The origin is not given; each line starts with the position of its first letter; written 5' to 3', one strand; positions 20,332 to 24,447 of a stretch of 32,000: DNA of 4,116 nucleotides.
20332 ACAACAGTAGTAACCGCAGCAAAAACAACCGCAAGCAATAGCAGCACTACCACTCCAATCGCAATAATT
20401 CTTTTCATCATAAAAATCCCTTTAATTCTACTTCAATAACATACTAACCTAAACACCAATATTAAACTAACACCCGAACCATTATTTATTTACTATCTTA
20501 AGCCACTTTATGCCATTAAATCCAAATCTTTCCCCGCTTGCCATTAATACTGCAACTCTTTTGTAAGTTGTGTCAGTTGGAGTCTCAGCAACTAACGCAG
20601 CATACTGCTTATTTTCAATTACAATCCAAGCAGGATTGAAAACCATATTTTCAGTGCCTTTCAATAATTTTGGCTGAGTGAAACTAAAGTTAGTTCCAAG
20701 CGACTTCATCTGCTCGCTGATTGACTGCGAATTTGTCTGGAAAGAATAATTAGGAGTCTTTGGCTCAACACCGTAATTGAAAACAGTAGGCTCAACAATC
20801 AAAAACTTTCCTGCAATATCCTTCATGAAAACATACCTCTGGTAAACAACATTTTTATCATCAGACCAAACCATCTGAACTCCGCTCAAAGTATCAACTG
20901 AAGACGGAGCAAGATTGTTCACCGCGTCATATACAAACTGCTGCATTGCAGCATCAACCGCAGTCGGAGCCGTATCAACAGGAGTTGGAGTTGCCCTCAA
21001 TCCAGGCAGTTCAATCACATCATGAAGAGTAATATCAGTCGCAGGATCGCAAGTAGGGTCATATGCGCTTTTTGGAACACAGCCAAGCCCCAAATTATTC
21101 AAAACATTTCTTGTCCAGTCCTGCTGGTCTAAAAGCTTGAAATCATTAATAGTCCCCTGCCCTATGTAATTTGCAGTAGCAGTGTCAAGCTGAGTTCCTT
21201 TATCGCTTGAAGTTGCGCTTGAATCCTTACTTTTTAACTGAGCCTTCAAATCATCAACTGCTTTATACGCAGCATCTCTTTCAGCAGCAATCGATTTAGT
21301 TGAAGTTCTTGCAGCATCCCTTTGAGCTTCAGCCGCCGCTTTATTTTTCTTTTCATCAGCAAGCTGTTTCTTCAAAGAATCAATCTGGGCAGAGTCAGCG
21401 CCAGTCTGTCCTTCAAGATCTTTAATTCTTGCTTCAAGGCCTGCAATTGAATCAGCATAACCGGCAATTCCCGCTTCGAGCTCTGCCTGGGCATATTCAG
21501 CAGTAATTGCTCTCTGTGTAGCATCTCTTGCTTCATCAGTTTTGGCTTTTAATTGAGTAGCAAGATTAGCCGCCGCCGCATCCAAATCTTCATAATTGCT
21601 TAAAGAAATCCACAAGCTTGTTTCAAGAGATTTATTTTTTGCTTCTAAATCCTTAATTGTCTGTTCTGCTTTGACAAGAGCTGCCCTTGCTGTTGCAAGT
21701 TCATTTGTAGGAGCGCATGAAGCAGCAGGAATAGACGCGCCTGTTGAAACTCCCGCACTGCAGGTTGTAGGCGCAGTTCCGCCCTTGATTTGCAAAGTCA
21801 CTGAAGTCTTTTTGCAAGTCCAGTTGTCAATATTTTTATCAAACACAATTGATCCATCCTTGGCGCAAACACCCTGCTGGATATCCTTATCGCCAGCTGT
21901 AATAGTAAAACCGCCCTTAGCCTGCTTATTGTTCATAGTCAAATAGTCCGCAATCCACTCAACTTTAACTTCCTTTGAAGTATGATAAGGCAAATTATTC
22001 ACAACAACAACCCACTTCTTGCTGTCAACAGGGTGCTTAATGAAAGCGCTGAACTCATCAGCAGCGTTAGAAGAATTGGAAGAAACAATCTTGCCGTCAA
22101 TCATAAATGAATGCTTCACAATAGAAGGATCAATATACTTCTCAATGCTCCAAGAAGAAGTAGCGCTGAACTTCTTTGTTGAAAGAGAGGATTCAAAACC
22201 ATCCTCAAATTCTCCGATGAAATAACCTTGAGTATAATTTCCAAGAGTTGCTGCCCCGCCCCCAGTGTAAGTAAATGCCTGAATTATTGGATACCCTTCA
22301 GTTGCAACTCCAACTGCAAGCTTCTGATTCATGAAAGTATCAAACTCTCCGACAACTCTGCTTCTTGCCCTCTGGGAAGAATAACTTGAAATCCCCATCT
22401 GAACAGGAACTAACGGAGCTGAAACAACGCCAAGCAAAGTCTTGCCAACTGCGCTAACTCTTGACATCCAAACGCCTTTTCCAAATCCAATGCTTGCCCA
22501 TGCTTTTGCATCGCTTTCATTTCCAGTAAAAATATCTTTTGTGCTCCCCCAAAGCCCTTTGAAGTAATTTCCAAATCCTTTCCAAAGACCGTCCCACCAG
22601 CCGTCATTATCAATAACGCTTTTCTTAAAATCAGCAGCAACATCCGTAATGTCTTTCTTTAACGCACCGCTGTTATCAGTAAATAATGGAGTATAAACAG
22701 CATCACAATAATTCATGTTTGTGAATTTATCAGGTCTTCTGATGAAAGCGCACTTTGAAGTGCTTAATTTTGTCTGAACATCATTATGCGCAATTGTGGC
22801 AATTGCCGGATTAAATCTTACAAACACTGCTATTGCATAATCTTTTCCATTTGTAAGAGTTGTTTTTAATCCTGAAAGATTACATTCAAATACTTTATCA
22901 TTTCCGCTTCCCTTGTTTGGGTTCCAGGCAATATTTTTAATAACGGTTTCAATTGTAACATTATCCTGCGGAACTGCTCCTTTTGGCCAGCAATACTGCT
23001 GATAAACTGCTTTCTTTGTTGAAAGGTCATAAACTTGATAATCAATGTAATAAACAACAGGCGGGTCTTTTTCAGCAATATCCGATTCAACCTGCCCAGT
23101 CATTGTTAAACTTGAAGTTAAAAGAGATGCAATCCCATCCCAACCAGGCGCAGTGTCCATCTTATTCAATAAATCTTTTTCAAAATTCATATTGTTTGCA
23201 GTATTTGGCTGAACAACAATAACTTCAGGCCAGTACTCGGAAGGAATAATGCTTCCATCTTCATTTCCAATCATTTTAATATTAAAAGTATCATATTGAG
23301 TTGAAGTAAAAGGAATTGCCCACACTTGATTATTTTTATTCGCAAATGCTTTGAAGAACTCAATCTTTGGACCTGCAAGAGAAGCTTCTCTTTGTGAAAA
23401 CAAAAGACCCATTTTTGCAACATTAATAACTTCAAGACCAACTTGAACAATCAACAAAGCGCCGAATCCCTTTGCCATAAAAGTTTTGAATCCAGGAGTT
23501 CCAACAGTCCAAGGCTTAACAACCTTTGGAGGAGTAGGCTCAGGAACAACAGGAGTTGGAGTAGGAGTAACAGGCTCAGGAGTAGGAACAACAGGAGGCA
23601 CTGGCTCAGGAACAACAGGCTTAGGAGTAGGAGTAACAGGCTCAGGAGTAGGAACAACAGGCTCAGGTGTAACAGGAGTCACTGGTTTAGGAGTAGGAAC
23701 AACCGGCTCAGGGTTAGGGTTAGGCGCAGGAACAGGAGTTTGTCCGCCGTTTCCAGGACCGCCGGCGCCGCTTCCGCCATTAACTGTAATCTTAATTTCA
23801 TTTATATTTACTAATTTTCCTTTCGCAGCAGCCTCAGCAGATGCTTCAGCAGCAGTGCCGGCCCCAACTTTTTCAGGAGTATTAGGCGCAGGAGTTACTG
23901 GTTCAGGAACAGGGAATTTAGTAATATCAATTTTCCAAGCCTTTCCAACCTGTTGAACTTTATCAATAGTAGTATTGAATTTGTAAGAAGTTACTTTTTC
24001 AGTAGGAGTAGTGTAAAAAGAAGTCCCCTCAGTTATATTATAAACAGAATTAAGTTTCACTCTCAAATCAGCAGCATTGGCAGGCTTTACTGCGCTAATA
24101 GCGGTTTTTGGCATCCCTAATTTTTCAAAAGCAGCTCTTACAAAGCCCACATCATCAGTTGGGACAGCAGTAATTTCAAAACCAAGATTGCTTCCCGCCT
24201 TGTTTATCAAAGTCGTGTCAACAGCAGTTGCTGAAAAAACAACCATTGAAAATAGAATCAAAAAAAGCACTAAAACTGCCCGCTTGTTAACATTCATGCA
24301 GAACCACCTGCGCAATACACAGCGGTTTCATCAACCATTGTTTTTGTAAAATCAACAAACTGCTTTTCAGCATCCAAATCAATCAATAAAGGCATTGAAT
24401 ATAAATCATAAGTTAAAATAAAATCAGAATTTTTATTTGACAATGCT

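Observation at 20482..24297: Giant ~1271-aa secreted protein with an unusual modular architecture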

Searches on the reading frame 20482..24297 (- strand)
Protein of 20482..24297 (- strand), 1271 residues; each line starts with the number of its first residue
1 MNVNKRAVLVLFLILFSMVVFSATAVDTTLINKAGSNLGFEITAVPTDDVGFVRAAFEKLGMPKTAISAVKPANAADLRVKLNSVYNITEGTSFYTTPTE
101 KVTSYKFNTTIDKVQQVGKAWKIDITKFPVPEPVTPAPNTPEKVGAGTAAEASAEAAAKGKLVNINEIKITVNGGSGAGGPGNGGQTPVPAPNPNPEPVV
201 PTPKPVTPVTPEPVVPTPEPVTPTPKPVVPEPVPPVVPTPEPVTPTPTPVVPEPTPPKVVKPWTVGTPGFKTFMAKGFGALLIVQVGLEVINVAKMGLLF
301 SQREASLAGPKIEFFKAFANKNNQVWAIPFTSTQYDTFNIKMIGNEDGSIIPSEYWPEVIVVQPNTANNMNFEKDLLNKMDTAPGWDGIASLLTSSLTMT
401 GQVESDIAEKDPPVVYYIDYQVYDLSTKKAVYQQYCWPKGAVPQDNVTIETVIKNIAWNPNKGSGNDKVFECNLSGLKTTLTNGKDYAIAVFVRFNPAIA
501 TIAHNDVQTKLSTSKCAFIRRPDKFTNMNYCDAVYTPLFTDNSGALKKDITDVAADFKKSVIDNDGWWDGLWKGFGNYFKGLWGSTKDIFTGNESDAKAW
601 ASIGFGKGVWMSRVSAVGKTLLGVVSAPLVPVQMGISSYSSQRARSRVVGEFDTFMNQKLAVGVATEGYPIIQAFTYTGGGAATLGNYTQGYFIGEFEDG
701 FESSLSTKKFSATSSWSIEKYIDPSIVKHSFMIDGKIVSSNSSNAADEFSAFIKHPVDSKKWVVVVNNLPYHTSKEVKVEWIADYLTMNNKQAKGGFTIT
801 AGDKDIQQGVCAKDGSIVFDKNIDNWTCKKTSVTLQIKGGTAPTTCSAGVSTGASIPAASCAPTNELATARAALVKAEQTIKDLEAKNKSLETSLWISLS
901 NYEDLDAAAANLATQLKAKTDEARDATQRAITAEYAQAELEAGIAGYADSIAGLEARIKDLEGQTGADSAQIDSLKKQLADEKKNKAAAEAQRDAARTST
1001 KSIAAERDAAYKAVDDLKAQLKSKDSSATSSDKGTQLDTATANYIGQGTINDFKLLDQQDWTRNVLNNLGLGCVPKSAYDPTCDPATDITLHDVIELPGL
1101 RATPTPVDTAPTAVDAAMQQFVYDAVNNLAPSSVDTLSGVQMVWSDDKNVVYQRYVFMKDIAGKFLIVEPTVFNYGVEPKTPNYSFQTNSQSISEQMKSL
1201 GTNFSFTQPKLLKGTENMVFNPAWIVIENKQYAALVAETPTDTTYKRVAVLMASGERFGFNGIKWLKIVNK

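Call 7: search_protein_families(library=pfam, proteins=[window:20482-24297:-], max_evalue=0.1)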
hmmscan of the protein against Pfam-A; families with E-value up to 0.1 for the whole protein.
window:20482-24297:- (1271 aa): 1 family
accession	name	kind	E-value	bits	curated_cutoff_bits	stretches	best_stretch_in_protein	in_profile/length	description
PF19220.6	Rod_CreS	-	0.00095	18.7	100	1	868-1025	65-219/359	Crescentin, rod domain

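Call 8: search_solved_structures(query=window:20482-24297:-, max_evalue=1)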
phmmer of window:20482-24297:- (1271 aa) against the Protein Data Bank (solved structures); distinct sequences matched with E-value up to 1: 5.
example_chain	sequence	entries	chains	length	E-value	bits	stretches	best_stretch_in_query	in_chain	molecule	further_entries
6zpm_A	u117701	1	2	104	0.08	13.6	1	898-992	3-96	Trypanosoma cruzi KKT4 117-218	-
9e2g_4H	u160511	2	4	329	0.096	13.4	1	143-221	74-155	MC7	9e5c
8otz_P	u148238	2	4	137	0.11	13.2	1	216-273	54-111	Chromosome 13 C20orf85 homolog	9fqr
2dak_A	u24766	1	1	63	0.65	10.6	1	860-910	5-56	Ubiquitin carboxyl-terminal hydrolase 5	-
9v10_Ea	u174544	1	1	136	0.67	10.6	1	217-269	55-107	Ciliary microtubule inner protein 1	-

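Call 9: find_homologous_proteins(query=window:20482-24297:-, max_evalue=0.001)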
Query window:20482-24297:- (1271 aa): 6 proteins with E <= 0.001 among 8000 candidates.
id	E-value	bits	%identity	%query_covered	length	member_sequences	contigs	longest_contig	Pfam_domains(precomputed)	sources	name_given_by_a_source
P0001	0.0e+0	2877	100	100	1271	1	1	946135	-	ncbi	-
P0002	0.0e+0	1543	59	79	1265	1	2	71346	-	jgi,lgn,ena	-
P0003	1.7e-132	461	46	35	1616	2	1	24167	PF23446.2,PF01476.27,PF23473.2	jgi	jgi:LysM repeat protein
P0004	5.1e-5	39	42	2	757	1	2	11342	PF03797.26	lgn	-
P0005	6.1e-4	36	-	-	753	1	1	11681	PF03797.26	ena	-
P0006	8.7e-4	35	44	1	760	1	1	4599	PF03797.26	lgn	-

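Call 11: search_protein_families(library=pfam, proteins=[P0002, P0003], max_evalue=0.01)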
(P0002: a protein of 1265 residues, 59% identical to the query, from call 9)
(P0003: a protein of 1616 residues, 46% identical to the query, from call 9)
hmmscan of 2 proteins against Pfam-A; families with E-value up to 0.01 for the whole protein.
P0002 (1265 aa): 1 family
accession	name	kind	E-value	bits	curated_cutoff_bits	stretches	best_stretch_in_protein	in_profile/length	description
PF13166.12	AAA_13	-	0.0049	16.1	36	1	906-1004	368-465/713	AAA domain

P0003 (1616 aa): 6 families
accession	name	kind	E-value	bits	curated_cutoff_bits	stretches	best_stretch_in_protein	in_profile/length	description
PF01476.26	LysM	-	4.6e-24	84.5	20.9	3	1387-1427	5-43/43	LysM domain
PF23446.1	LysM1_NFP_LYK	-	8.1e-08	33.5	36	0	1483-1521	17-55/60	NFP/LYK LysM1 domain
PF23473.1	LysM3_LYK4_5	-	6.6e-06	26.5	29.3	0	1387-1409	9-31/48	LYK4/5 LysM3 domain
PF13443.12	HTH_26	-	0.00012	22.7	22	0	1576-1597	41-62/63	Cro/C1-type HTH DNA-binding domain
PF23577.1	LysM_RLK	-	0.0066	16.9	27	0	1117-1147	2-32/44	LysM domain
PF16820.11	PKD_3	-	0.0094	16.2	26.3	0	1577-1602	5-29/68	PKD-like domain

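Call 12: find_encoding_contigs(protein=window:20482-24297:-, flank=10000, max_places=4)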
Protein window:20482-24297:- (1271 aa): no gene with exactly this product is on record in the collection.

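Call 13: find_encoding_contigs(protein=P0002, flank=10000, max_places=4)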
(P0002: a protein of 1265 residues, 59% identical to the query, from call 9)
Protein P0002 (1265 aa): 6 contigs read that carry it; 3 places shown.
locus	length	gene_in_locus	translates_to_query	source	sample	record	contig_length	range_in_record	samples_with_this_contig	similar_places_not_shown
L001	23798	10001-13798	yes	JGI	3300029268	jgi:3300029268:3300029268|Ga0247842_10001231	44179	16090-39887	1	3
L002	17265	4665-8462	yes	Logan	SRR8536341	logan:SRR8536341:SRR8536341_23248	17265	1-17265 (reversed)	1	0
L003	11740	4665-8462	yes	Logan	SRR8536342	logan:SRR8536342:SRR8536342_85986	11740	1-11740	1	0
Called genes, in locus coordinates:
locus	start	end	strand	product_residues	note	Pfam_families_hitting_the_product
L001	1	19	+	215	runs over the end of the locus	PF11495:TrmB_EBD_N (weak), PF13091:PLDc_2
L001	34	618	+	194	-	PF05175:MTS, PF06325:PrmA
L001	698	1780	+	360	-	PF01926:MMR_HSR1, PF02421:FeoB_N (weak), PF02824:TGS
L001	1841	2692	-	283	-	PF10633:NPCBM_assoc (faint)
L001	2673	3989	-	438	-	-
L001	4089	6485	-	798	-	PF00133:tRNA-synt_1, PF01406:tRNA-synt_1e (faint), PF09334:tRNA-synt_1g, PF08264:Anticodon_1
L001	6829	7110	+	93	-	PF00708:Acylphosphatase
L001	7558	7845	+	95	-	-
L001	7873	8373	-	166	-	-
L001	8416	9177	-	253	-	-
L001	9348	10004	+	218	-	-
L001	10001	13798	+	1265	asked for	-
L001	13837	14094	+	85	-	-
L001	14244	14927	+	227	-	-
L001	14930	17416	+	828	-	PF11614:FixG_C (faint)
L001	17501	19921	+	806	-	-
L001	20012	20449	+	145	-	-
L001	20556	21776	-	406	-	PF00155:Aminotran_1_2 (weak), PF00266:Aminotran_5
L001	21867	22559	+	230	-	PF02811:PHP, PF13263:PHP_C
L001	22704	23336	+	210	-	PF01066:CDP-OH_P_transf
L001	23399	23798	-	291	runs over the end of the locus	-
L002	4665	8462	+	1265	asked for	-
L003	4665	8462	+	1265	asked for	-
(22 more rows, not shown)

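Call 14: find_encoding_contigs(protein=P0003, flank=10000, max_places=4)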
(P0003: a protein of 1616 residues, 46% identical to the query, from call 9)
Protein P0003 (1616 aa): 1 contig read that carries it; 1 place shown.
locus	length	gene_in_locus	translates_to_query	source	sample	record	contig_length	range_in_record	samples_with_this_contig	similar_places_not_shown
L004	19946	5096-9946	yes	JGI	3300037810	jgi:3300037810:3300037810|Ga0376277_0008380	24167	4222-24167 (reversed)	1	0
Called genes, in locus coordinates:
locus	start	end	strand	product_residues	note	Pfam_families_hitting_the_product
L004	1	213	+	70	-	PF07992:Pyr_redox_2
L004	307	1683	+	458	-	PF00696:AA_kinase, PF22468:ACT_9, PF01842:ACT (weak), PF13840:ACT_7, PF22468:ACT_9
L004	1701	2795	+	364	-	PF01118:Semialdhyde_dh, PF02774:Semialdhyde_dhC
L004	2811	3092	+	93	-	PF00708:Acylphosphatase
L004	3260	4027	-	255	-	-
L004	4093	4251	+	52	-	-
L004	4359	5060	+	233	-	-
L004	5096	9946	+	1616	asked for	PF23446:LysM1_NFP_LYK (faint), PF23473:LysM3_LYK4_5 (faint), PF01476:LysM (faint)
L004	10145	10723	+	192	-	-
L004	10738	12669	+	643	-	PF11614:FixG_C (faint)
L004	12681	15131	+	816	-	-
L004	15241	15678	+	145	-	PF04073:tRNA_edit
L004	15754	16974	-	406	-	PF00266:Aminotran_5, PF01053:Cys_Met_Meta_PP (faint)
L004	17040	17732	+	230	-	PF02811:PHP, PF13263:PHP_C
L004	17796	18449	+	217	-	PF01066:CDP-OH_P_transf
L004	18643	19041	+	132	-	PF01588:tRNA_bind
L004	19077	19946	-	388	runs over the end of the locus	PF01963:TraB_PrgY_gumN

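Call 26: list_cluster_members(proteins=[P0001, P0002, P0003, P0008, P0009])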
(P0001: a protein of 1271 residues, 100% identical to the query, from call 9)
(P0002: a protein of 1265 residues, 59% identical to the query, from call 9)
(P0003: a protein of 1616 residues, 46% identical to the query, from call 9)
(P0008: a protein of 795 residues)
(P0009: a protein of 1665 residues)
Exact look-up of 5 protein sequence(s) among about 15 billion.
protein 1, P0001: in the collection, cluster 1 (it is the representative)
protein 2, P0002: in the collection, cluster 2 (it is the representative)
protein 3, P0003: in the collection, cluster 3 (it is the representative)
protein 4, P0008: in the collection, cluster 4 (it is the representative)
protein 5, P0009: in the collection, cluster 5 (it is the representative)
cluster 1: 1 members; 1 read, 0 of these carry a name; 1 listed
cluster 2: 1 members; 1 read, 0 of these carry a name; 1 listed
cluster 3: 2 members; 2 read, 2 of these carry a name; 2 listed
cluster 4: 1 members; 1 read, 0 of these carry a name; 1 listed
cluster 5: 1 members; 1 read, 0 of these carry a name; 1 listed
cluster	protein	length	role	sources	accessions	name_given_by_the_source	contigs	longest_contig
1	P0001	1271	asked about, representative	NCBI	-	-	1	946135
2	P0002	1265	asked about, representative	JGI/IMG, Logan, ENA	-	-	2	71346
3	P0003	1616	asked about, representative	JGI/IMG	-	LysM repeat protein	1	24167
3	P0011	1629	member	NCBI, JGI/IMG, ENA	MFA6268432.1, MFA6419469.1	MAG: LysM peptidoglycan-binding domain-containing protein [archaeon]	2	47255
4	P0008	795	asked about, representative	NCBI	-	-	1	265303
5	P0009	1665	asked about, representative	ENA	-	-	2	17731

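Call 40: search_protein_families(library=ncbifam, proteins=[window:20482-24297:-], max_evalue=0.01)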
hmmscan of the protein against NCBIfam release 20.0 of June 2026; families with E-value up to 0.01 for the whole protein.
window:20482-24297:- (1271 aa): 4 families
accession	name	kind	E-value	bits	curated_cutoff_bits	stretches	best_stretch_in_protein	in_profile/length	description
TIGR02168.1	SMC_prok_B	equivalog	1.5e-06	26.3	567.35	1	866-1031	750-915/1181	chromosome segregation protein SMC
TIGR02169.1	SMC_prok_A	equivalog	0.002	15.9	729.4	1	875-1025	795-945/1165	chromosome segregation protein SMC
TIGR04523.1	Mplasa_alph_rch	subfamily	0.0061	14.5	270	1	877-1022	452-599/745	helix-rich protein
NF006542.0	PRK09039.1-1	equivalog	0.0083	15.1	388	0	868-1020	112-278/627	peptidoglycan -binding protein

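Call 41: search_protein_families(library=phrogs, proteins=[window:20482-24297:-], max_evalue=0.01)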
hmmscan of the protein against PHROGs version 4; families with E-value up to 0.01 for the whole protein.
window:20482-24297:- (1271 aa): 2 families
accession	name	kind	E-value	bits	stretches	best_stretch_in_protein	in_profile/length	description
phrog_77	-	DNA, RNA and nucleotide metabolism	0.0021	17.6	1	869-1021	468-605/967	SbcC-like subunit of palindrome specific endonuclease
phrog_24172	-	moron, auxiliary metabolic gene and host takeover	0.0045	18.3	0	878-914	29-65/120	membrane protein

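Call 50: search_protein_families(library=pfam, proteins=[P0011], max_evalue=0.1)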
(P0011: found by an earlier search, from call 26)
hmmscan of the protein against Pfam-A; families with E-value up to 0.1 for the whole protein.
P0011 (1629 aa): 6 families
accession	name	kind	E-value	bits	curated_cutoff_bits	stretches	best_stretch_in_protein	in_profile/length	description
PF01476.26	LysM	-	4.8e-24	84.5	20.9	3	1400-1440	5-43/43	LysM domain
PF23446.1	LysM1_NFP_LYK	-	8.5e-08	33.4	36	0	1496-1534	17-55/60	NFP/LYK LysM1 domain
PF23473.1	LysM3_LYK4_5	-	6.9e-06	26.5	29.3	0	1400-1422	9-31/48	LYK4/5 LysM3 domain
PF13443.12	HTH_26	-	0.00012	22.7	22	0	1589-1610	41-62/63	Cro/C1-type HTH DNA-binding domain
PF23577.1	LysM_RLK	-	0.0068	16.9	27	0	1130-1160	2-32/44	LysM domain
PF16820.11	PKD_3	-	0.0096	16.2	26.3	0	1590-1615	5-29/68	PKD-like domain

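Call 94: search_dna_similar(query=window:20482-24297:-, collection=phages, mode=protein, max_evalue=0.01, max_rows=10)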
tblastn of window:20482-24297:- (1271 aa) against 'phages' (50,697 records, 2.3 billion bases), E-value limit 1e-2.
No match.

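Call 95: search_dna_similar(query=window:20482-24297:-, collection=plasmids, mode=protein, max_evalue=0.01, max_rows=10)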
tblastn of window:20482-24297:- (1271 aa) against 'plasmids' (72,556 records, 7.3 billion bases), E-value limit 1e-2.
No match.

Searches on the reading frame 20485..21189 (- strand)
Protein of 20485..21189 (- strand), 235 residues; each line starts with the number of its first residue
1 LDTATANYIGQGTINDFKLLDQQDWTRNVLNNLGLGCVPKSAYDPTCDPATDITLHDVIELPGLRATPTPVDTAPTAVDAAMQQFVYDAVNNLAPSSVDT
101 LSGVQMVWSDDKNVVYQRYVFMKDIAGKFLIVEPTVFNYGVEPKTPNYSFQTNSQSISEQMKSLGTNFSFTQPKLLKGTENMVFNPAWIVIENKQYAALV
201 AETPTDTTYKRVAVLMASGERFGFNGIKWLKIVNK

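Call 83: search_solved_structures(query=A5, max_evalue=10)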
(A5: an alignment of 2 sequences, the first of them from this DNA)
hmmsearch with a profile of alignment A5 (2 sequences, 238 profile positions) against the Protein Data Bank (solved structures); distinct sequences matched with E-value up to 10: 2.
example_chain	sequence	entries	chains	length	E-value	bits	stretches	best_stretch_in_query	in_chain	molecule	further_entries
4ww5_B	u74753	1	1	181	0.3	13.9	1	153-194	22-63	EKC/KEOPS complex subunit CGI121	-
4ww7_B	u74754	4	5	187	0.32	13.8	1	153-194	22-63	EKC/KEOPS complex subunit CGI121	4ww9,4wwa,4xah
